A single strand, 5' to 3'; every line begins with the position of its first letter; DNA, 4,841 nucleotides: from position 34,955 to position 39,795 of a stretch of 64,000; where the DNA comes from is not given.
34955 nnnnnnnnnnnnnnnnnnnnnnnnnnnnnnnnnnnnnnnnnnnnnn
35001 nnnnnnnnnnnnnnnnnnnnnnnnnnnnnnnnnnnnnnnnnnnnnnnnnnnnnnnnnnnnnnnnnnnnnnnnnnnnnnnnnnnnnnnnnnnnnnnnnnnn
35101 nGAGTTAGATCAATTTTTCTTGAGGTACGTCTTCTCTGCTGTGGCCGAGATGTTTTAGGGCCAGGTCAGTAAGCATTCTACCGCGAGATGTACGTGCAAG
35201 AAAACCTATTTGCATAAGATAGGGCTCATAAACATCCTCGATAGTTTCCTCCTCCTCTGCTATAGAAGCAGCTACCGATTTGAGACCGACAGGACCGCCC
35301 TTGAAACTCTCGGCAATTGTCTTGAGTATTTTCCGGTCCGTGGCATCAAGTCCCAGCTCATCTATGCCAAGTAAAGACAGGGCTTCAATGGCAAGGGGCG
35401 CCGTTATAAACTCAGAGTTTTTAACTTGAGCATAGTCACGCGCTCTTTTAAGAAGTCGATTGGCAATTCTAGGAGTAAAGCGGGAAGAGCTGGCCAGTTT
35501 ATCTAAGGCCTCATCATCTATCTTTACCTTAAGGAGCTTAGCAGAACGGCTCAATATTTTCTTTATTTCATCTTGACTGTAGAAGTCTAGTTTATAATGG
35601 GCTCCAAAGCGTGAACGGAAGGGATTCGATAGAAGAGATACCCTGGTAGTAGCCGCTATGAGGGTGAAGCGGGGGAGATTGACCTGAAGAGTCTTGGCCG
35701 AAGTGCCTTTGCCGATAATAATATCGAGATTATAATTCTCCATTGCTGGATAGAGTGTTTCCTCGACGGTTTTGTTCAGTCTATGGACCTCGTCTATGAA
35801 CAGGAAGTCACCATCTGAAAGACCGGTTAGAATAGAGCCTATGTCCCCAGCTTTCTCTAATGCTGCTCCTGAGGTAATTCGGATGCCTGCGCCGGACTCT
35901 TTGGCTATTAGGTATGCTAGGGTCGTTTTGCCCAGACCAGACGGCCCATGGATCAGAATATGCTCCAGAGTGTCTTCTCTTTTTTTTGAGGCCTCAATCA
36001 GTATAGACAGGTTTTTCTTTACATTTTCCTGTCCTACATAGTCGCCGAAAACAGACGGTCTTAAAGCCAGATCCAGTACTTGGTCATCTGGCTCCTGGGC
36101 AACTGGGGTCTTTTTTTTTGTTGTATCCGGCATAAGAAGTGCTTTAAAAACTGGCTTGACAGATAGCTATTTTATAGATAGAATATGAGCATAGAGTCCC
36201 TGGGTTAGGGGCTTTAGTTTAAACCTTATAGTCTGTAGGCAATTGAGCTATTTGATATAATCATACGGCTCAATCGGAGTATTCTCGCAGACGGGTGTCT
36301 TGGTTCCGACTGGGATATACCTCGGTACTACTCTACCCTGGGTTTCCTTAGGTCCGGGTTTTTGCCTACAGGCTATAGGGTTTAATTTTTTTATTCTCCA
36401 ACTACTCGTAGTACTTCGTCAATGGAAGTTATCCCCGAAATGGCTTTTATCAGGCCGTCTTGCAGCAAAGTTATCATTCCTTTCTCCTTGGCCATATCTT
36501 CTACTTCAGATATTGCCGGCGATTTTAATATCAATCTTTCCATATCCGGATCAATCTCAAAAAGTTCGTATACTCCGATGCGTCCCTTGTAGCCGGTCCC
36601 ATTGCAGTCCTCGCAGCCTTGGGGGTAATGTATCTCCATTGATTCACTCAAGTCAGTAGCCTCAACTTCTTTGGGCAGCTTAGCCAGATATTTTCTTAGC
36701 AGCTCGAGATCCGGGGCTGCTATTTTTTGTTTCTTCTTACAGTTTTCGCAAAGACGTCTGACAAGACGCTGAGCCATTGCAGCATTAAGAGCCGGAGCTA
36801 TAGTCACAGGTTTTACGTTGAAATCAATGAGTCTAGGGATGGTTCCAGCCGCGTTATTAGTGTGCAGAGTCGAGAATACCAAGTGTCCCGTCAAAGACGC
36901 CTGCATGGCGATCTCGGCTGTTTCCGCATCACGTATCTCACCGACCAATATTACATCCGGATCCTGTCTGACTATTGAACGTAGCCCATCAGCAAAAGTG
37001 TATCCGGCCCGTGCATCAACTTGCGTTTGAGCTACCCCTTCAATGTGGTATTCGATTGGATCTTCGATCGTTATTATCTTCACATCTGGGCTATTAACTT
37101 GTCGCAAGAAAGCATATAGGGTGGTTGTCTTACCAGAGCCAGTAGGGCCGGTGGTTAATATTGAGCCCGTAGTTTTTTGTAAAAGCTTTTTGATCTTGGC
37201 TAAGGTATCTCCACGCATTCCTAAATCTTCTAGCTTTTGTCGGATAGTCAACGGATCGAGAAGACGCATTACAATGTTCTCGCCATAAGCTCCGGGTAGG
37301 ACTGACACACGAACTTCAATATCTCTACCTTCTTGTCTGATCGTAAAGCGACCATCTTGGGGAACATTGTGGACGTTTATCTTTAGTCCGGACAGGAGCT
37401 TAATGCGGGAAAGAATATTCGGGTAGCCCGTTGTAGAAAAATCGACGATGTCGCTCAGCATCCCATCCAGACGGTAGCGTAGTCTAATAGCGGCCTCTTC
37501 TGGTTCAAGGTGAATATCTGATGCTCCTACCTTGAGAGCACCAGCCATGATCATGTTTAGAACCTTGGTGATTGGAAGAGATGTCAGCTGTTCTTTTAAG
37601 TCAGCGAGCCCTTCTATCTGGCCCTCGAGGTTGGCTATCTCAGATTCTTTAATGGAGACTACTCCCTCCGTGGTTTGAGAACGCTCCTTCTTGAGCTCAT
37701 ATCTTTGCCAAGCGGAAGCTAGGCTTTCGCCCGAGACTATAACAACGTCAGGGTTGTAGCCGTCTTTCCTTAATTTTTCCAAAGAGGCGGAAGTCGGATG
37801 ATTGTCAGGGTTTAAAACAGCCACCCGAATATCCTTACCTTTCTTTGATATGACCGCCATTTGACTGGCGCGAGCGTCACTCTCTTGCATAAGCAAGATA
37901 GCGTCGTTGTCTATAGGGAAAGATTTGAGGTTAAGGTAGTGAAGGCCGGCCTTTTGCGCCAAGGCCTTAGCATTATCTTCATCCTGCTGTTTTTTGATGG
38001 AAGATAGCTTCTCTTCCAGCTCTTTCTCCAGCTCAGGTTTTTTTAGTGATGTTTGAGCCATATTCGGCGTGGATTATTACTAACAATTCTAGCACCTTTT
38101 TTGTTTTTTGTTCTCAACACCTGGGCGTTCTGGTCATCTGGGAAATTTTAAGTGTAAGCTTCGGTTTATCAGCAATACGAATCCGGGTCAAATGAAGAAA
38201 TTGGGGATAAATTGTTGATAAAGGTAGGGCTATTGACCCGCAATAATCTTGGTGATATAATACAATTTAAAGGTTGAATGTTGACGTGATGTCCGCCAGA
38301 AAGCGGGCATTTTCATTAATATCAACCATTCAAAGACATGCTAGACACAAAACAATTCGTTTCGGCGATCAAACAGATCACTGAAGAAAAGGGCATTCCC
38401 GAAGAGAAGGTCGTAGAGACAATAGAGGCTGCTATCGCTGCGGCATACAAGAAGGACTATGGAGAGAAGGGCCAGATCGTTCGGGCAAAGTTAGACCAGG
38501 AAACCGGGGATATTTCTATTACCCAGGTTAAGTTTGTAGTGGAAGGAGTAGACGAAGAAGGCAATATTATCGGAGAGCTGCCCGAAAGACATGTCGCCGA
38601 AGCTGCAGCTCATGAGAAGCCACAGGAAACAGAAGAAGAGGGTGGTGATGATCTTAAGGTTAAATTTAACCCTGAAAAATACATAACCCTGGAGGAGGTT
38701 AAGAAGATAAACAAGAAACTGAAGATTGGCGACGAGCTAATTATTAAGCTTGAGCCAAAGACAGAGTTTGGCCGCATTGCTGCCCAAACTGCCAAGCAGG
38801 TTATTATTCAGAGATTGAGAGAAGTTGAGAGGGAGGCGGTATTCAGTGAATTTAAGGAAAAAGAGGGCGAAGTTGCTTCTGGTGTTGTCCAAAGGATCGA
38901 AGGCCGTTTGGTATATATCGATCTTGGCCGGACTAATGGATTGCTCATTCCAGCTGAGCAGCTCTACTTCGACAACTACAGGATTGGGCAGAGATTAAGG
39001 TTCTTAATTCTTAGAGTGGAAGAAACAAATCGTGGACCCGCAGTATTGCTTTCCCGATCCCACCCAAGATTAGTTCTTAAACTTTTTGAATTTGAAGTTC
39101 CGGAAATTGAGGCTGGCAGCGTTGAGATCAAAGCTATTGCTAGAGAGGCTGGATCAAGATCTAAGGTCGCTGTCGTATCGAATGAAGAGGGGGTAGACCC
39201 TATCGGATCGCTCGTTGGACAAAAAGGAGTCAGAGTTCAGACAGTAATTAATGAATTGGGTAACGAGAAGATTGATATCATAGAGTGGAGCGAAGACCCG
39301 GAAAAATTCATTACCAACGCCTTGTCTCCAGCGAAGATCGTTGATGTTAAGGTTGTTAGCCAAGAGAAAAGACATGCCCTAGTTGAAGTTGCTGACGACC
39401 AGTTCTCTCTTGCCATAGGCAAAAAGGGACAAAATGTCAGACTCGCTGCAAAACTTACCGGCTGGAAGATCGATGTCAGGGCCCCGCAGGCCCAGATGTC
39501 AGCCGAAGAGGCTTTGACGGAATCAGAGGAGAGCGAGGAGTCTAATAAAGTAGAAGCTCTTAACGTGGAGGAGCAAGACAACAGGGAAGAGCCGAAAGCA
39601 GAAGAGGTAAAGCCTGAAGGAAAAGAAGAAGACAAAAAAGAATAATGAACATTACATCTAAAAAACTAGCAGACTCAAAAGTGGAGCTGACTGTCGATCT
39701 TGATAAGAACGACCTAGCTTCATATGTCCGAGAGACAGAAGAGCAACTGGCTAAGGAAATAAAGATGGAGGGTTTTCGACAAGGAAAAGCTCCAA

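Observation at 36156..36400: Promoter-driven, non-coding, highly structured about 200-nt transcript candidate between ruvB and pilB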

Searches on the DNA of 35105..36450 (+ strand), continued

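Call 49: search_with_rna_model(model_id=R1, sources=[L043, L047, L062, L060, L011, L050], filters=off, max_evalue=1, show_alignments=3)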
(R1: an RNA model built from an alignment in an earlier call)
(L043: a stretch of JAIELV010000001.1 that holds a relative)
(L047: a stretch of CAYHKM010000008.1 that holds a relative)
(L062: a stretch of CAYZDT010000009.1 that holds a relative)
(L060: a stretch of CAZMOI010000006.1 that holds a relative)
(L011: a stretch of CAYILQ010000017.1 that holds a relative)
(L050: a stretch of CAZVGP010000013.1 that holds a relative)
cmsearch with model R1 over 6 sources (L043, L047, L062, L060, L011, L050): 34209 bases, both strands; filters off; matches with E-value up to 1: 21.
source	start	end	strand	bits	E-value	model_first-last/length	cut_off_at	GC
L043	2797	2929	-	17.3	0.0015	1-176/176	no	0.56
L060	2764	2896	-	16.3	0.0028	1-176/176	no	0.57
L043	6234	6284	-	16.2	0.0031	1-176/176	no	0.35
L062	3945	3980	-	15.8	0.0039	1-176/176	no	0.33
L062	1513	1646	-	15.3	0.0054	1-176/176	no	0.6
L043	6238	6288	+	14.9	0.0071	1-176/176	no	0.31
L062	1517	1650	+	14.6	0.0082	1-176/176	no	0.61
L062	3942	3988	+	14.6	0.0085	1-176/176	no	0.3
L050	3507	3540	+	14.1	0.012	1-176/176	no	0.41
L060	2768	2900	+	13.2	0.021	1-176/176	no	0.58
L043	2801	2933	+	12.6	0.03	1-176/176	no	0.57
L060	6000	6032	+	11.2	0.077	1-176/176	no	0.42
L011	1614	1702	+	10.8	0.098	1-176/176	no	0.62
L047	5016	5049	+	10.5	0.12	1-176/176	no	0.47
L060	5996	6028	-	10.4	0.13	1-176/176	no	0.45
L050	3503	3536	-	10.4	0.13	1-176/176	no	0.47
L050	165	319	+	9.6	0.22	1-176/176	no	0.5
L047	5012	5045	-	7.9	0.65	1-176/176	no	0.47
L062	828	856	-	7.6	0.77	1-176/176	no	0.38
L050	161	315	-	7.3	0.92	1-176/176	no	0.52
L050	413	438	-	7.2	0.98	1-176/176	no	0.42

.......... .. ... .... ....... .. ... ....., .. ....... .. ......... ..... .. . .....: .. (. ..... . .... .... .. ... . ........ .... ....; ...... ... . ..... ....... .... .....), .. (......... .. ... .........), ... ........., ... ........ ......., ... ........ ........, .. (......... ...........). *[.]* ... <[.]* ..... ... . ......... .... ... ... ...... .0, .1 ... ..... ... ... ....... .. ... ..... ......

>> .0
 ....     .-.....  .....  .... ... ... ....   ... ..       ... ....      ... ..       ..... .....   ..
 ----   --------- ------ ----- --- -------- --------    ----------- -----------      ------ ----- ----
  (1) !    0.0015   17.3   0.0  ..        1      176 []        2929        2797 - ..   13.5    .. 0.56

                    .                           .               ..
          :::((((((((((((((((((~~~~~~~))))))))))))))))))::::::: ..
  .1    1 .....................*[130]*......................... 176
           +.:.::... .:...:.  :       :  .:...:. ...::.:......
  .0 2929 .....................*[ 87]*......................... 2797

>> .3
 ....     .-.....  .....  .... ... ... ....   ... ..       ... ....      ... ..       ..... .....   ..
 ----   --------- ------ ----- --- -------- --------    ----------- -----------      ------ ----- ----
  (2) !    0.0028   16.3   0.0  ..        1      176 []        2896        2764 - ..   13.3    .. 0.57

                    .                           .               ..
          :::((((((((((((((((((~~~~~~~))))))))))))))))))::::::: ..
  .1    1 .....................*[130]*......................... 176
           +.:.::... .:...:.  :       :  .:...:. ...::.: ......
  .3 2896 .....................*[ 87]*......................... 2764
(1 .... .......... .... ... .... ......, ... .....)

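Call 53: search_rna_families(sources=[L043, L062, L041, L039, L083], threshold=evalue, max_evalue=1)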
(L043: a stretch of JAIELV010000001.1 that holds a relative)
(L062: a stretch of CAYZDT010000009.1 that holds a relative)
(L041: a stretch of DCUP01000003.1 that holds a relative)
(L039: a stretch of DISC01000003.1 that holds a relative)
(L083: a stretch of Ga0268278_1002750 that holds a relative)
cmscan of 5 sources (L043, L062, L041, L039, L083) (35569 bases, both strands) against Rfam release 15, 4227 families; matches with E-value up to 1: 5.
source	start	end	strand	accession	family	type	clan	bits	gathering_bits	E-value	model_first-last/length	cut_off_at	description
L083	8874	8947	-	RF00106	RNAI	Gene; antisense;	-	27.9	47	0.24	1-102/102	no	RNAI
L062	3926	3985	+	RF02063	STnc350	Gene; sRNA;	-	26.4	60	0.66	1-68/68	no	Salmonella enterica sRNA STnc350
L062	3949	4004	-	RF00512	Leu_leader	Cis-reg; leader;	-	25.3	50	0.32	1-148/148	no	Leucine operon leader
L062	3833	3976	+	RF00195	RsmY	Gene; sRNA;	CL00106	21.1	57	0.34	1-121/121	no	RsmY RNA family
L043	6146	6293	+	RF02225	sX6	Gene; sRNA;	-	19.8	40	0.31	1-342/342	no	Proteobacterial sRNA sX6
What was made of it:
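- On 6S RNA: No hit at E<=1 on five loci that carry variant forms of the RNA (call 53).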

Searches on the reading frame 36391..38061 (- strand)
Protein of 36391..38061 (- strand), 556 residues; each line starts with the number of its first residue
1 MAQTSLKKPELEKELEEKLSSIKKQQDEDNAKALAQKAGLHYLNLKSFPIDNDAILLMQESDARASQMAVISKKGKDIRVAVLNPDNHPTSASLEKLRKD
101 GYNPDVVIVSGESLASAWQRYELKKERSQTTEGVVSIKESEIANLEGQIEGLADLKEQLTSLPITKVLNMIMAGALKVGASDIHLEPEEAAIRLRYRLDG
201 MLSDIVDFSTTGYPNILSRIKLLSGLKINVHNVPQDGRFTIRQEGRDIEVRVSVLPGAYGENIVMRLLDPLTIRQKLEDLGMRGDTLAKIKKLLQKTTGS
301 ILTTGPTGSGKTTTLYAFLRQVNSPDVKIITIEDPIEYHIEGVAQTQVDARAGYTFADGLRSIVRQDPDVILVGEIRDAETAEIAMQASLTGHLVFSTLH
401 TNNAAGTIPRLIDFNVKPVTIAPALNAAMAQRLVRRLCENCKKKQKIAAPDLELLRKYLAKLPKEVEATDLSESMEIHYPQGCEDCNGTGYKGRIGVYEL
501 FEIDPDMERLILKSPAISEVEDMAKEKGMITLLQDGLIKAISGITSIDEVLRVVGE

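Call 11: search_protein_families(library=pfam, proteins=[window:36391-38061:-])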
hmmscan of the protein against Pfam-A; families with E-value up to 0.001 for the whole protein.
window:36391-38061:- (556 aa): 5 families
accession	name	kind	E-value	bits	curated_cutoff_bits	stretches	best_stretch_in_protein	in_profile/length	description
PF00437.27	T2SSE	-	1.3e-122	409.5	24.9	1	161-552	5-370/370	Type II/IV secretion system protein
PF05157.20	MshEN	-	4.7e-06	26.9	23.1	1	39-125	2-87/90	MshEN domain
PF13191.12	AAA_16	-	7.5e-05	23.7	32.6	1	282-435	4-118/167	AAA ATPase domain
PF25199.1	nSTAND_NTPase5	-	0.00046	20.5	34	0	288-343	30-87/145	Novel STAND NTPase 5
PF13401.12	AAA_22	-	0.00081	20.1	27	0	296-332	3-39/130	AAA domain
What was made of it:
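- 36391..38061 (-): PilB-like T2SSE-family ATPase with a MshEN N-domain, convergent with the RNA. Call 11 (T2SSE 1.3e-122; MshEN 4.7e-6).
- Checked: Flanking genes: ruvB (35105-36133, -) and a PilB/T2SSE ATPase (36391-38061, -) are confirmed by Pfam (call 11).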

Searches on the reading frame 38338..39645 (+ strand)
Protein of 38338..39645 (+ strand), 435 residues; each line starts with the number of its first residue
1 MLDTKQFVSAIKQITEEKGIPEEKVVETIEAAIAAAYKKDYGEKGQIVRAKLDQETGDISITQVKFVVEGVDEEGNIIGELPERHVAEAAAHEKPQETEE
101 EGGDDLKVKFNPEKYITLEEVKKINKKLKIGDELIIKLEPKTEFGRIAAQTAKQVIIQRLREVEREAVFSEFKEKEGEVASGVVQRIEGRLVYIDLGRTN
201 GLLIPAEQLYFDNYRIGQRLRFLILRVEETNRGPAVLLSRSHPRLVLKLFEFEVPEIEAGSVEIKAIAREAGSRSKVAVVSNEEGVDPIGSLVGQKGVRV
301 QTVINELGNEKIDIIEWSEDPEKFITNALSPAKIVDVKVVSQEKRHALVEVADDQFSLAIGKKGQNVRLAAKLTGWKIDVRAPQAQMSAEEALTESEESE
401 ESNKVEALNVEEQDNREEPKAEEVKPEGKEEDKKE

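Call 11: search_protein_families(library=pfam, proteins=[window:38338-39645:+])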
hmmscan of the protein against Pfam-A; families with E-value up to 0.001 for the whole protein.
window:38338-39645:+ (435 aa): 5 families
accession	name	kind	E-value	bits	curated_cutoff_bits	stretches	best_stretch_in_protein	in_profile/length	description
PF08529.16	NusA_N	-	2.7e-31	108.7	23.8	1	7-166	2-119/119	NusA N-terminal domain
PF13184.12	KH_5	-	1.8e-28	98.9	27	1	271-339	1-69/69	NusA-like KH domain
PF00575.29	S1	-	2.4e-07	31.5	22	1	175-235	3-70/74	S1 RNA binding domain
PF23095.1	KH_NusA_C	-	4.2e-05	24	34.2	1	347-380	1-34/59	Transcription termination/antitermination protein NusA, KH domain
PF00013.35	KH_1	-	0.00042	20.4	21.5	0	349-390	4-45/66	KH domain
